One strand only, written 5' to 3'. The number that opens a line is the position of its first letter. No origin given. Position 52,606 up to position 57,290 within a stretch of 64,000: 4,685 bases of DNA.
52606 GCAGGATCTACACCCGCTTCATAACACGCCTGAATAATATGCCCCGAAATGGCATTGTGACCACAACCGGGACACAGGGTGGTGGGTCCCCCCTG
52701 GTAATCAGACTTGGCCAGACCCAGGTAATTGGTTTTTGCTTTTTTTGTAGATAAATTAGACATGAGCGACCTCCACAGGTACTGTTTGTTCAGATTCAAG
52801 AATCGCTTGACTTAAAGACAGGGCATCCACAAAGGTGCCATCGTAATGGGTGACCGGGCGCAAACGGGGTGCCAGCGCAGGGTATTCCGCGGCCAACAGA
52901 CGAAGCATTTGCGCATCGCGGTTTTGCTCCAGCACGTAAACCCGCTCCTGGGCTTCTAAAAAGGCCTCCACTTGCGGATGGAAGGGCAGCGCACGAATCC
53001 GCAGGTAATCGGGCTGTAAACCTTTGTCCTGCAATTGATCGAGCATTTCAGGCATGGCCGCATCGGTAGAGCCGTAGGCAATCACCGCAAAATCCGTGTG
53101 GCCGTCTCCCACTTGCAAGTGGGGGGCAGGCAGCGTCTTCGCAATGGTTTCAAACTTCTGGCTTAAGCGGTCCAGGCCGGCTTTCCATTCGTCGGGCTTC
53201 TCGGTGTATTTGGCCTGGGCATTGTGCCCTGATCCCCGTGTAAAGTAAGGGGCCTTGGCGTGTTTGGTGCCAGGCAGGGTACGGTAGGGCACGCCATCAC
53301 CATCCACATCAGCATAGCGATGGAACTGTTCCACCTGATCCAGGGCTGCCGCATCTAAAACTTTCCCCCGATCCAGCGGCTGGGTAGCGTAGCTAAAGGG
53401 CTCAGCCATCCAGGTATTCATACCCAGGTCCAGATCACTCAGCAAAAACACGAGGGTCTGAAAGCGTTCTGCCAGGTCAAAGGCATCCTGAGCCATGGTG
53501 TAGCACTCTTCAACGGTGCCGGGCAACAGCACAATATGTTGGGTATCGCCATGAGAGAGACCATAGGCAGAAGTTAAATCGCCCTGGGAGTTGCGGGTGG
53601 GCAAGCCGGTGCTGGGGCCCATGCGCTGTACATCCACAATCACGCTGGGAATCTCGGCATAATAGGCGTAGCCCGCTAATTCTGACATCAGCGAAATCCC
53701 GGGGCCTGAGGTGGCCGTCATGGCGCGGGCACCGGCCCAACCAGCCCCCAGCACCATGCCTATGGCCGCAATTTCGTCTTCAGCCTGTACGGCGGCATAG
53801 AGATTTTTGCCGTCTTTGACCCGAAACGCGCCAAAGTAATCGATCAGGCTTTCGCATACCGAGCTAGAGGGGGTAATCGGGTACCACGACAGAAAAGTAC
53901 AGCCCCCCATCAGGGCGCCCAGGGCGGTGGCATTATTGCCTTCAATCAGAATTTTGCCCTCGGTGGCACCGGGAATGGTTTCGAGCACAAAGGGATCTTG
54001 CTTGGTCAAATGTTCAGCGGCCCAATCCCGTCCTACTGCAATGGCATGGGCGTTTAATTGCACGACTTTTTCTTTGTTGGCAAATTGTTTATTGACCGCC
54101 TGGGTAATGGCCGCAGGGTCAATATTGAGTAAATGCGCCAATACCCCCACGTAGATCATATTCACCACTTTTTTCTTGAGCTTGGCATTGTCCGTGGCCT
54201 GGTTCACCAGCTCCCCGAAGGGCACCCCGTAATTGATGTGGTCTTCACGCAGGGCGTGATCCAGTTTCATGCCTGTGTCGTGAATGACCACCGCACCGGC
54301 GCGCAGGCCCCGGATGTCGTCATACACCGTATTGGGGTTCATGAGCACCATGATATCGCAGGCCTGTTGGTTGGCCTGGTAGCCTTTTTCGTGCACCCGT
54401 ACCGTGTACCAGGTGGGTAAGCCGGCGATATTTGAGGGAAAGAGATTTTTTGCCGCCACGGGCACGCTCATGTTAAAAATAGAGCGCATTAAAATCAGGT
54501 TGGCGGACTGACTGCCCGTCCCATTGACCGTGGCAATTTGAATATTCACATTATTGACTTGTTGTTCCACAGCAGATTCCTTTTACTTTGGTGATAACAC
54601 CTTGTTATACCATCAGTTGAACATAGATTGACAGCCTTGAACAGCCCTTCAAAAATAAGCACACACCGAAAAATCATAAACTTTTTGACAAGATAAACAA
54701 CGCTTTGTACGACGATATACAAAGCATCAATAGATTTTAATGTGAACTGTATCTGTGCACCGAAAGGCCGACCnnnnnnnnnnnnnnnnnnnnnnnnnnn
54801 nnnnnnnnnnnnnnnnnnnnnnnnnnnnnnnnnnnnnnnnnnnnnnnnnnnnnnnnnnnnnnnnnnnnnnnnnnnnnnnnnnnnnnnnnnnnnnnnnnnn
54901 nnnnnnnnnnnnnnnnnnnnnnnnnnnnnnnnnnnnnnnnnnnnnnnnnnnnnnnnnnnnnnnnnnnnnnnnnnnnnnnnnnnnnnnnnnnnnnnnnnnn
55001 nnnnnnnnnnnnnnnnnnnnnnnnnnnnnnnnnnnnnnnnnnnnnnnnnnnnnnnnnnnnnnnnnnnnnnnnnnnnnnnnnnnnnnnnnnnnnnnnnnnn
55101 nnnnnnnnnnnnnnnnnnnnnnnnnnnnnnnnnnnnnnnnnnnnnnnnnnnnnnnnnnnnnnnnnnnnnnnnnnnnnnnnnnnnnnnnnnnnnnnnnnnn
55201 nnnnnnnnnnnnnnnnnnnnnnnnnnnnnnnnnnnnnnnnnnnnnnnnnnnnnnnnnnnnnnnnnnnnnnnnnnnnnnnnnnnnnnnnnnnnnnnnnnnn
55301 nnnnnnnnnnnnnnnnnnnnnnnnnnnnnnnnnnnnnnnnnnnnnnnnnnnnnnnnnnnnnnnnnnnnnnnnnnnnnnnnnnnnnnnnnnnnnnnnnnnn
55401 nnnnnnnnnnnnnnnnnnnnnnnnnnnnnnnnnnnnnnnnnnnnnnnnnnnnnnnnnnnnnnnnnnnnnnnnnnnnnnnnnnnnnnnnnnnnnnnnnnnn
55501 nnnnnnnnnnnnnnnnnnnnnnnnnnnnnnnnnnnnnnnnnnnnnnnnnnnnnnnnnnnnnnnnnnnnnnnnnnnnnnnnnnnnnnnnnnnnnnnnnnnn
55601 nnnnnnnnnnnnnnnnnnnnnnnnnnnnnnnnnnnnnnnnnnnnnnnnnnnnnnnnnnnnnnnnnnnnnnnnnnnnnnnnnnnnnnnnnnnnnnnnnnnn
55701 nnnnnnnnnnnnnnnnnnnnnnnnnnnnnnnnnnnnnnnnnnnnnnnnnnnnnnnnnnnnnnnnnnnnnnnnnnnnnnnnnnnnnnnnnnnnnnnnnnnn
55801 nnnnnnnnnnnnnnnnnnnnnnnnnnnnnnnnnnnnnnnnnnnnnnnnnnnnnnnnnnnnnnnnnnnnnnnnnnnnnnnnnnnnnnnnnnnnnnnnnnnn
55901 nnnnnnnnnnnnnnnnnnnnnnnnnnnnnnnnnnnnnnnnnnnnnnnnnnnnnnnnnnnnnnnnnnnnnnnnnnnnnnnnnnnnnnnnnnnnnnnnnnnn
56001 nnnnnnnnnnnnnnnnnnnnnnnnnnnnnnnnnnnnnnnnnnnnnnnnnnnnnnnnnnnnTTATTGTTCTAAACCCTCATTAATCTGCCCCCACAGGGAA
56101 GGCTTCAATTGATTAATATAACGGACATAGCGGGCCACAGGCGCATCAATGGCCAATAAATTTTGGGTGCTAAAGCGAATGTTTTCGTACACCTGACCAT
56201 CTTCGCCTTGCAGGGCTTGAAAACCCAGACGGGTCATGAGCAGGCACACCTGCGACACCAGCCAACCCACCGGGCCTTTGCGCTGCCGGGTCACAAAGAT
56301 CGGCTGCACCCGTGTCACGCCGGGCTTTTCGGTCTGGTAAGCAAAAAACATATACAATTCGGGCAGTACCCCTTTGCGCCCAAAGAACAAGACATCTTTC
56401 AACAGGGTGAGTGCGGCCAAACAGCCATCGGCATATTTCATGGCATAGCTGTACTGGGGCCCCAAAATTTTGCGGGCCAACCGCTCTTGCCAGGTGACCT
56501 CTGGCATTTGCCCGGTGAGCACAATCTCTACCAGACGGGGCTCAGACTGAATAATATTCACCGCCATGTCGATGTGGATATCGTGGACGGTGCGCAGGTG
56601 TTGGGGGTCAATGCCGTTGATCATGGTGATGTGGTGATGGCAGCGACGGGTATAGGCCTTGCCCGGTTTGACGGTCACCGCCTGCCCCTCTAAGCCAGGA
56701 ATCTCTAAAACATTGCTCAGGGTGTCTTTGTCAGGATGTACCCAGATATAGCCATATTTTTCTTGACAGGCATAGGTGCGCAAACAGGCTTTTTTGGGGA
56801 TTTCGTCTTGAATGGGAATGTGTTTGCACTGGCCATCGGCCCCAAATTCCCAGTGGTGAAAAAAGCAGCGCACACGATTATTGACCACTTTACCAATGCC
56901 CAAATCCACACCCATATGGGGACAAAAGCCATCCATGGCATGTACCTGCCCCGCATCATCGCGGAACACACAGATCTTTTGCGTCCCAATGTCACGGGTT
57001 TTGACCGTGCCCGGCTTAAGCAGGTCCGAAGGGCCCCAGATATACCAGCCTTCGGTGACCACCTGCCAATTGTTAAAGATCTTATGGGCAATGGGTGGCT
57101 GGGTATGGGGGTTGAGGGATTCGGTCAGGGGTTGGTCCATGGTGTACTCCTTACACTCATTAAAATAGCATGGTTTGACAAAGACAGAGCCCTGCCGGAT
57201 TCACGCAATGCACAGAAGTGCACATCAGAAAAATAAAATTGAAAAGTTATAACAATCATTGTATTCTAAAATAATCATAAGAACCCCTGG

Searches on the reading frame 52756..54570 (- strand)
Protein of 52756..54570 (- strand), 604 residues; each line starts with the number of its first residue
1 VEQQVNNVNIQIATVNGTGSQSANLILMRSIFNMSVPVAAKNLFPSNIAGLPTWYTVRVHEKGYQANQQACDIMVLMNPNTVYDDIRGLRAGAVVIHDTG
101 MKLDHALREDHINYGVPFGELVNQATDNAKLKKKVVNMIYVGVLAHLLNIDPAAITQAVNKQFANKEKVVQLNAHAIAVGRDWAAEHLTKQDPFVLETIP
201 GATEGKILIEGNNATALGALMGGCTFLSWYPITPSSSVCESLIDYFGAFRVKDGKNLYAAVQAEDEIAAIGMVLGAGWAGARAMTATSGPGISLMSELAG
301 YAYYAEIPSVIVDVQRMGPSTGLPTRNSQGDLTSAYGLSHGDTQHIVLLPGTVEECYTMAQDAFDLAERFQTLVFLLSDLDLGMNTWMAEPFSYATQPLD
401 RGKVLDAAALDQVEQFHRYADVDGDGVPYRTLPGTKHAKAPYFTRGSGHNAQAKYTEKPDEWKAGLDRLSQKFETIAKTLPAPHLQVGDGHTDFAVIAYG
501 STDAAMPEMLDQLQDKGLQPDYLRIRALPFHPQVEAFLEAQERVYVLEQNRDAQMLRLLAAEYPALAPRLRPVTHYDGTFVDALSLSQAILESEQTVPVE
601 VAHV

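Call 92: search_protein_families(library=ncbifam, proteins=[window:52756-54570:-], max_evalue=1e-8)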
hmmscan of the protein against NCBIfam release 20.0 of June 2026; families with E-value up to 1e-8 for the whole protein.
window:52756-54570:- (604 aa): 11 families
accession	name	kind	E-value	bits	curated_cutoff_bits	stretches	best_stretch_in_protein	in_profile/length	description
TIGR03710.1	OAFO_sf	subfamily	4.7e-163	543.7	482.75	1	8-589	2-560/561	2-oxoacid:acceptor oxidoreductase subunit alpha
NF041170.1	Oxoac_fdxalpha_Archa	equivalog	5.1e-97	325.7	800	1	113-562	142-593/636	2-oxoacid:ferredoxin oxidoreductase subunit alpha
NF006412.0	PRK08659.1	equivalog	2.9e-71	240.7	411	1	206-592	5-375/378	2-oxoacid:acceptor oxidoreductase subunit alpha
NF007206.0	PRK09627.1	equivalog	1.9e-57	195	579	1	207-548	4-333/375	2-oxoglutarate synthase subunit alpha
NF005507.0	PRK07119.1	subfamily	3e-47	161.1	399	1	206-395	4-183/352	3-methyl-2-oxobutanoate dehydrogenase subunit VorB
NF040682.1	PorA_Arch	equivalog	6.2e-18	64.9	550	1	208-550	5-321/387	pyruvate synthase subunit PorA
NF006232.0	PRK08366.1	equivalog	3.8e-15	55.4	646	1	207-370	8-160/394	2-ketoisovalerate ferredoxin oxidoreductase subunit alpha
NF045764.1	PhenlGlyoxDHPadG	equivalog_domain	6.9e-14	51.2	700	1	207-314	3-105/398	NADH-dependent phenylglyoxylate dehydrogenase subunit alpha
TIGR03336.1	IOR_alpha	equivalog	1.9e-13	49.6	650.9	1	208-376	4-159/595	indolepyruvate ferredoxin oxidoreductase subunit alpha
NF007201.0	PRK09622.1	equivalog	1.1e-10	41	590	1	211-374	15-167/405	2-oxoacid:ferredoxin oxidoreductase subunit alpha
NF006233.0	PRK08367.1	equivalog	1.1e-09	37.6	625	1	207-397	5-184/394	pyruvate ferredoxin oxidoreductase subunit alpha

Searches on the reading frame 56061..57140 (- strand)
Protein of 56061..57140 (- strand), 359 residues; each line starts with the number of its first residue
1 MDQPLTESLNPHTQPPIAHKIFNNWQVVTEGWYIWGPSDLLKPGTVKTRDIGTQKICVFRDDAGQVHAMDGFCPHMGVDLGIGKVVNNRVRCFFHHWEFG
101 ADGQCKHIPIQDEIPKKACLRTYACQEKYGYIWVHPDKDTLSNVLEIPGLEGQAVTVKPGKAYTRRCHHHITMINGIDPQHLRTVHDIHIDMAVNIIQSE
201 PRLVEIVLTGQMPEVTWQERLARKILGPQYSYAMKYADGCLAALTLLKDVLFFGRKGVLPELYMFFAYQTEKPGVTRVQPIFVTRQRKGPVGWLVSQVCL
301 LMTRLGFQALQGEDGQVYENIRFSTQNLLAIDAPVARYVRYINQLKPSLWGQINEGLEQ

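Call 3: search_protein_families(library=pfam, proteins=[window:56061-57140:-], max_evalue=0.1)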
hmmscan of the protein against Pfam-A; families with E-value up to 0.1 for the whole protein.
window:56061-57140:- (359 aa): 2 families
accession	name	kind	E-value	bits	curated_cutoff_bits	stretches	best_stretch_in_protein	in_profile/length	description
PF00355.32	Rieske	-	1.3e-21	76.7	20.3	1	32-115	2-85/88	Rieske [2Fe-2S] domain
PF13806.12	Rieske_2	-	0.0044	17.4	27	1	39-134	9-103/104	Rieske-like [2Fe-2S] domain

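Call 94: list_cluster_members(proteins=[window:56061-57140:-, window:59578-60069:+, window:45645-47162:-, window:47378-48592:+, window:48623-49288:+, window:49289-50128:-, window:42420-43553:-, window:41302-42408:-, window:54774-56072:+, window:37160-38260:-])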
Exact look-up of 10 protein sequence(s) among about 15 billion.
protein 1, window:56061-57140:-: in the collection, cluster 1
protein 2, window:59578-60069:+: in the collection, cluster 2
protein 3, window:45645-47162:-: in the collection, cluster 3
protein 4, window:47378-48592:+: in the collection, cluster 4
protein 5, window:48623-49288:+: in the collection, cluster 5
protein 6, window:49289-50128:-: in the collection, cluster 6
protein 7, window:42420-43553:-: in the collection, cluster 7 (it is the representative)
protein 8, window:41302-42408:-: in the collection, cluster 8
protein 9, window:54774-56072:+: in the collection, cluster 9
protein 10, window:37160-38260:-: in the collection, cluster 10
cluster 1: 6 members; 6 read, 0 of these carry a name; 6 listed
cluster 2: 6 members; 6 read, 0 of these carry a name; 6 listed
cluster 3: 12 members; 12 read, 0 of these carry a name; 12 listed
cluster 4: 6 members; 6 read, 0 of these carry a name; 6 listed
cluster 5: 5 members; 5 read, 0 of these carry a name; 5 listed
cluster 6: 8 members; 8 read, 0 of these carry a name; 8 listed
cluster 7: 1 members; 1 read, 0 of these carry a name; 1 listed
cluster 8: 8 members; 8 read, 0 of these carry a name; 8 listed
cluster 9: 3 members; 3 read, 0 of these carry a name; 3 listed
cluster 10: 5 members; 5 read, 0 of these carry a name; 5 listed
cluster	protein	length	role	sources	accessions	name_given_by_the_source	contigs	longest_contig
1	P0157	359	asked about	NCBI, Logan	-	-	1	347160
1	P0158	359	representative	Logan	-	-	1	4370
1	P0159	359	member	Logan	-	-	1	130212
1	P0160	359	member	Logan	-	-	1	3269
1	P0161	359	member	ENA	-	-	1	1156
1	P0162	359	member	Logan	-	-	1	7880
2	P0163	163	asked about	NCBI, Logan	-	-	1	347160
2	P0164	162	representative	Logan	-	-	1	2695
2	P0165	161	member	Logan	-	-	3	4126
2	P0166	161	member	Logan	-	-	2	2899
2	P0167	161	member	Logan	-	-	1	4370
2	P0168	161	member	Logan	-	-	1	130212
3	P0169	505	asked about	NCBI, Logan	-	-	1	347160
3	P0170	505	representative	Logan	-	-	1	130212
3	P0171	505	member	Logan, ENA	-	-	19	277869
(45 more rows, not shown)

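Call 95: find_encoding_contigs(protein=P0168, flank=10000, max_places=3)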
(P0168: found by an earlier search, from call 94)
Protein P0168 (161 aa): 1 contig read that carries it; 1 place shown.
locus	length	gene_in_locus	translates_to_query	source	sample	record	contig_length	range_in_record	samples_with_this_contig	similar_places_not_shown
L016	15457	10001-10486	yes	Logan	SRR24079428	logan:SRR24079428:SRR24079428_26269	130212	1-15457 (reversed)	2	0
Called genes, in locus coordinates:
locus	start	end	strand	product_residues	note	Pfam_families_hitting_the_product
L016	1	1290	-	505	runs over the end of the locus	PF01276:OKR_DC_1, PF00155:Aminotran_1_2, PF00266:Aminotran_5 (weak), PF01212:Beta_elim_lyase (weak), PF01041:DegT_DnrJ_EryC1, PF01053:Cys_Met_Meta_PP (weak), PF05889:SepSecS (faint), PF03711:OKR_DC_1_C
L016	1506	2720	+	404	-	PF13529:Peptidase_C39_2 (weak)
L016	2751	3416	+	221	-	PF03006:HlyIII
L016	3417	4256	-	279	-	PF01435:Peptidase_M48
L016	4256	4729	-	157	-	PF01906:YbjQ_1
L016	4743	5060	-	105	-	PF01906:YbjQ_1, PF23025:YbjQ_2 (faint)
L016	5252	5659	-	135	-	PF05565:Sipho_Gp157 (weak)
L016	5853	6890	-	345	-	PF02775:TPP_enzyme_C, PF12367:PFO_beta_C (weak)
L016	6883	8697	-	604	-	PF01558:POR, PF01855:POR_N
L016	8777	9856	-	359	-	PF00355:Rieske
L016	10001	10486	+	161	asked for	PF10722:YbjN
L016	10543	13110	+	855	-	-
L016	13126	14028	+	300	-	-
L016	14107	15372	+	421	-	-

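Call 117: search_protein_families(library=pfam, proteins=[L016:10543-13110:+, L016:13126-14028:+], max_evalue=0.01)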
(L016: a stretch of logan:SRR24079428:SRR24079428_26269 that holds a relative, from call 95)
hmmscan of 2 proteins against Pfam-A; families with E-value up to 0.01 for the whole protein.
L016:10543-13110:+ (855 aa): 0 families

L016:13126-14028:+ (300 aa): 0 families
